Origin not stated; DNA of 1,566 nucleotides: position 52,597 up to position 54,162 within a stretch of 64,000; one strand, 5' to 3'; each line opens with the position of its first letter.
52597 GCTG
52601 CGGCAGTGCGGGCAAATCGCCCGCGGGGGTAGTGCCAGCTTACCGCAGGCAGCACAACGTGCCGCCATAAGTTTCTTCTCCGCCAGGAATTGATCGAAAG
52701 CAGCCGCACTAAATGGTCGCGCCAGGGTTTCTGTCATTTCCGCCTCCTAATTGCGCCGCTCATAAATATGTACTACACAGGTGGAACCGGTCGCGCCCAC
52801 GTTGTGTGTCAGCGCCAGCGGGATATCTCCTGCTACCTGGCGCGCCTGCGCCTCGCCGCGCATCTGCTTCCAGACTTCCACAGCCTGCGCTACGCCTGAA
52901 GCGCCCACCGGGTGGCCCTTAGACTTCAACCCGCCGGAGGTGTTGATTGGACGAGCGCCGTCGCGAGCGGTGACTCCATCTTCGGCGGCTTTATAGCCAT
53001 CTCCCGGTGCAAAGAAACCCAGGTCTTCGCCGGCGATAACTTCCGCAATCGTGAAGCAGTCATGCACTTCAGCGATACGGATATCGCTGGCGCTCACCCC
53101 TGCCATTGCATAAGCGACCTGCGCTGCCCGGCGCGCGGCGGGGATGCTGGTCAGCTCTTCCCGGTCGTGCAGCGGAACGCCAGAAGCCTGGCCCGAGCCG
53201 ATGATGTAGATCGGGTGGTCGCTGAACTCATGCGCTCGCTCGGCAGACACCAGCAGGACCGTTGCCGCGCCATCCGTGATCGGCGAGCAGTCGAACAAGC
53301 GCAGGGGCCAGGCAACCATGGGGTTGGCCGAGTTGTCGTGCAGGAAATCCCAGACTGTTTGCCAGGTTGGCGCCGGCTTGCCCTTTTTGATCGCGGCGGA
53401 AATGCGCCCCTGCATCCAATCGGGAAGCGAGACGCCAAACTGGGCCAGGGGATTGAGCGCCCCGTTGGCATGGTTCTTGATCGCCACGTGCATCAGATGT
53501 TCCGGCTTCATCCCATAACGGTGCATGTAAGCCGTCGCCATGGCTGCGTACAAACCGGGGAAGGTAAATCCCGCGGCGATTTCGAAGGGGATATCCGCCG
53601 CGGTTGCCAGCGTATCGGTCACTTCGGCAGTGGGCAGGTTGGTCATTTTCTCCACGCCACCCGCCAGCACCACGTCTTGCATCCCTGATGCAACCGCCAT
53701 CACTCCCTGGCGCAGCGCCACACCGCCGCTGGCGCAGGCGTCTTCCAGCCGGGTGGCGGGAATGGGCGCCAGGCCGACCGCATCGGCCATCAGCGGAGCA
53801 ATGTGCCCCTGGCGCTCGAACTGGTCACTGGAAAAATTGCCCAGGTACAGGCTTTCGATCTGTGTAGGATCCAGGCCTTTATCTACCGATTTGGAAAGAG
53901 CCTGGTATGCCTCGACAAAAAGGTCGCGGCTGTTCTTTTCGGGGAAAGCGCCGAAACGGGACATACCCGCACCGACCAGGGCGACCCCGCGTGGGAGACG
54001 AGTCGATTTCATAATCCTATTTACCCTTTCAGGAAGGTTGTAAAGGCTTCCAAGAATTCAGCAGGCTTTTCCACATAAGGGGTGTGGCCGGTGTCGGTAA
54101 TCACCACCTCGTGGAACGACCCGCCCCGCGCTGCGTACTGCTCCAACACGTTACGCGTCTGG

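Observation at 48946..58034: Regulator-linked acyl-CoA cluster whose enzyme families echo Ole/beta-lactone-type biosynthesis but fit no described pathway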

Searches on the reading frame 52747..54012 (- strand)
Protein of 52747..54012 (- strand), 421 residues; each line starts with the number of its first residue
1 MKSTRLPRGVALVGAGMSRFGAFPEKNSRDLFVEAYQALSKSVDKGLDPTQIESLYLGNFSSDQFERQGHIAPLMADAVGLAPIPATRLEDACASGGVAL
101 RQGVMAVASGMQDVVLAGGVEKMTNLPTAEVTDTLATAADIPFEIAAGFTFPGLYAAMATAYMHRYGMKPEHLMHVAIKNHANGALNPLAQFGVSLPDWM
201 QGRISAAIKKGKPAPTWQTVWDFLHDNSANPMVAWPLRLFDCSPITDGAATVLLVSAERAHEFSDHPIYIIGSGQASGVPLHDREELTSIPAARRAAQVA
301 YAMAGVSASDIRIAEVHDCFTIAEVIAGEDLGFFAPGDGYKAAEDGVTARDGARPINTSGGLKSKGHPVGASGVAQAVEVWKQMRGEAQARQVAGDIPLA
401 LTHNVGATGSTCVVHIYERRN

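Call 3: search_protein_families(library=pfam, proteins=[window:52747-54012:-])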
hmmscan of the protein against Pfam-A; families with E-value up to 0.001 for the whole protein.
window:52747-54012:- (421 aa): 4 families
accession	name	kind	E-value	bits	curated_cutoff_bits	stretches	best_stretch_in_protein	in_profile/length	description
PF22691.2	Thiolase_C_1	-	1.5e-42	145.2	28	1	281-419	9-144/144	Thiolase C-terminal domain-like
PF00108.29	Thiolase_N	-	1.5e-25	90.5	26.4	1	10-257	1-259/260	Thiolase, N-terminal domain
PF02803.24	Thiolase_C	-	2.7e-08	33.9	27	1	285-390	18-103/123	Thiolase, C-terminal domain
PF00109.32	ketoacyl-synt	-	2.3e-05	24.6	20.8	1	86-125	167-206/252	Beta-ketoacyl synthase, N-terminal domain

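Call 5: search_protein_families(library=ncbifam, proteins=[window:52747-54012:-], max_evalue=0.00001)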
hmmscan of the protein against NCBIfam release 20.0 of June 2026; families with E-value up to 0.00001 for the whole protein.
window:52747-54012:- (421 aa): 47 families (the best 25 are shown)
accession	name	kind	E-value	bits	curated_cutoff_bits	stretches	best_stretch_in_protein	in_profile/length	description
NF004720.0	PRK06064.1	subfamily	7.8e-136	452.9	420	2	230-420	196-388/389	thiolase domain-containing protein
NF053570.1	AcCoTHIOL_METTL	equivalog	7.6e-130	433.2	600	2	231-419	195-383/385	acetyl-CoA acetyltransferase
NF005704.0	PRK07516.1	subfamily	1.9e-90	303.6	412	2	228-419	198-387/389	thiolase domain-containing protein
NF004810.0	PRK06157.1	equivalog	8.7e-89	298.4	403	2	229-416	200-392/400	acetyl-CoA acetyltransferase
NF009228.0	PRK12578.1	subfamily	3.4e-77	259.7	485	2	231-419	197-387/387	thiolase domain-containing protein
NF004936.0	PRK06289.1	equivalog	4.1e-72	243.2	375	1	12-417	7-401/405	acetyl-CoA acetyltransferase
NF004982.0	PRK06365.1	equivalog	3.5e-68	230.6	695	3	5-192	13-198/430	thiolase domain-containing protein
NF006102.0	PRK08256.1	subfamily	5.9e-62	210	436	2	229-420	199-393/394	lipid-transfer protein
NF004811.0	PRK06158.1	subfamily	3.2e-47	161.4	421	2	229-414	192-375/384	acetyl-CoA acetyltransferase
NF006180.0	PRK08313.1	subfamily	1.4e-45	155.8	514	2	228-408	192-373/389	thiolase domain-containing protein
NF053628.1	BnzsclthlBbsBGT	equivalog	3.3e-45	154.5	750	2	231-409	193-372/389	benzoylsuccinyl-CoA thiolase subunit BbsB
NF004715.0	PRK06059.1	equivalog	8e-42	143.6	424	2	225-414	191-397/399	lipid-transfer protein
NF004721.0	PRK06065.1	equivalog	6.9e-41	140.4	455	2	231-406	203-380/393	thiolase domain-containing protein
NF006010.0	PRK08142.1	subfamily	4.5e-39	134.3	462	1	227-408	192-373/388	thiolase domain-containing protein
NF005892.0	PRK07855.1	subfamily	3.6e-38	131.5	469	2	225-408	197-381/390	lipid-transfer protein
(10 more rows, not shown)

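Call 7: search_solved_structures(query=window:52747-54012:-, show_alignments=1)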
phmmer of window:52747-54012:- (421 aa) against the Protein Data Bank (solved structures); distinct sequences matched with E-value up to 0.001: 83 (the best 60 are shown).
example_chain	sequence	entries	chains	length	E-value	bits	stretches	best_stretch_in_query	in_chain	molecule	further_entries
6esq_A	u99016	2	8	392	3.2e-84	286.9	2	8-195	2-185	acetoacetyl-CoA thiolase | Acetyl-CoA acetyltransferase thiolase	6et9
7yvy_A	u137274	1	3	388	3.7e-80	273.5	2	230-418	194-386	Acetyl-CoA acetyltransferase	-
4yzo_A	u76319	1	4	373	7e-62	213.3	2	229-417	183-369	Putative acyl-CoA acyltransferase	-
4bi9_A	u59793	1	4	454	8.1e-50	173.6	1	24-414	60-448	3-KETOACYL-COA THIOLASE, PUTATIVE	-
3zbg_A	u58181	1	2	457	2.2e-49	172.2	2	236-415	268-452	3-KETOACYL-COA THIOLASE-LIKE PROTEIN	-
4bia_A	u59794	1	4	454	2e-48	169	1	24-414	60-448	3-KETOACYL-COA THIOLASE, PUTATIVE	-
3zbk_A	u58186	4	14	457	4.3e-48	167.9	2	236-415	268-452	3-KETOACYL-COA THIOLASE-LIKE PROTEIN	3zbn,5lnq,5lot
3zbl_A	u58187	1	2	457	5.7e-48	167.5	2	236-415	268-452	3-KETOACYL-COA THIOLASE-LIKE PROTEIN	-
7pxp_C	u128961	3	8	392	2.2e-41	145.8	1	5-407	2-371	Benzoylsuccinyl-CoA thiolase subunit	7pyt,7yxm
6hsj_A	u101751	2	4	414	1.3e-40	143.3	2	237-417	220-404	SCP2-thiolase (type-1)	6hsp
6hrv_A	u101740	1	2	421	1.4e-40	143.2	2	237-417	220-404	SCP2-thiolase (type-1)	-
9skh_I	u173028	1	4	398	1.8e-31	113.2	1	26-408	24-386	2,4-diacetylphloroglucinol biosynthesis protein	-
4u4e_A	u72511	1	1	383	2.1e-30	109.7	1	230-411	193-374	Thiolase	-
9skm_I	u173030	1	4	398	5.3e-30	108.3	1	26-408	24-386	2,4-diacetylphloroglucinol biosynthesis protein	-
5m3k_C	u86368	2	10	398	4.3e-29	105.4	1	26-407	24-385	2,4-diacetylphloroglucinol biosynthesis protein PhlC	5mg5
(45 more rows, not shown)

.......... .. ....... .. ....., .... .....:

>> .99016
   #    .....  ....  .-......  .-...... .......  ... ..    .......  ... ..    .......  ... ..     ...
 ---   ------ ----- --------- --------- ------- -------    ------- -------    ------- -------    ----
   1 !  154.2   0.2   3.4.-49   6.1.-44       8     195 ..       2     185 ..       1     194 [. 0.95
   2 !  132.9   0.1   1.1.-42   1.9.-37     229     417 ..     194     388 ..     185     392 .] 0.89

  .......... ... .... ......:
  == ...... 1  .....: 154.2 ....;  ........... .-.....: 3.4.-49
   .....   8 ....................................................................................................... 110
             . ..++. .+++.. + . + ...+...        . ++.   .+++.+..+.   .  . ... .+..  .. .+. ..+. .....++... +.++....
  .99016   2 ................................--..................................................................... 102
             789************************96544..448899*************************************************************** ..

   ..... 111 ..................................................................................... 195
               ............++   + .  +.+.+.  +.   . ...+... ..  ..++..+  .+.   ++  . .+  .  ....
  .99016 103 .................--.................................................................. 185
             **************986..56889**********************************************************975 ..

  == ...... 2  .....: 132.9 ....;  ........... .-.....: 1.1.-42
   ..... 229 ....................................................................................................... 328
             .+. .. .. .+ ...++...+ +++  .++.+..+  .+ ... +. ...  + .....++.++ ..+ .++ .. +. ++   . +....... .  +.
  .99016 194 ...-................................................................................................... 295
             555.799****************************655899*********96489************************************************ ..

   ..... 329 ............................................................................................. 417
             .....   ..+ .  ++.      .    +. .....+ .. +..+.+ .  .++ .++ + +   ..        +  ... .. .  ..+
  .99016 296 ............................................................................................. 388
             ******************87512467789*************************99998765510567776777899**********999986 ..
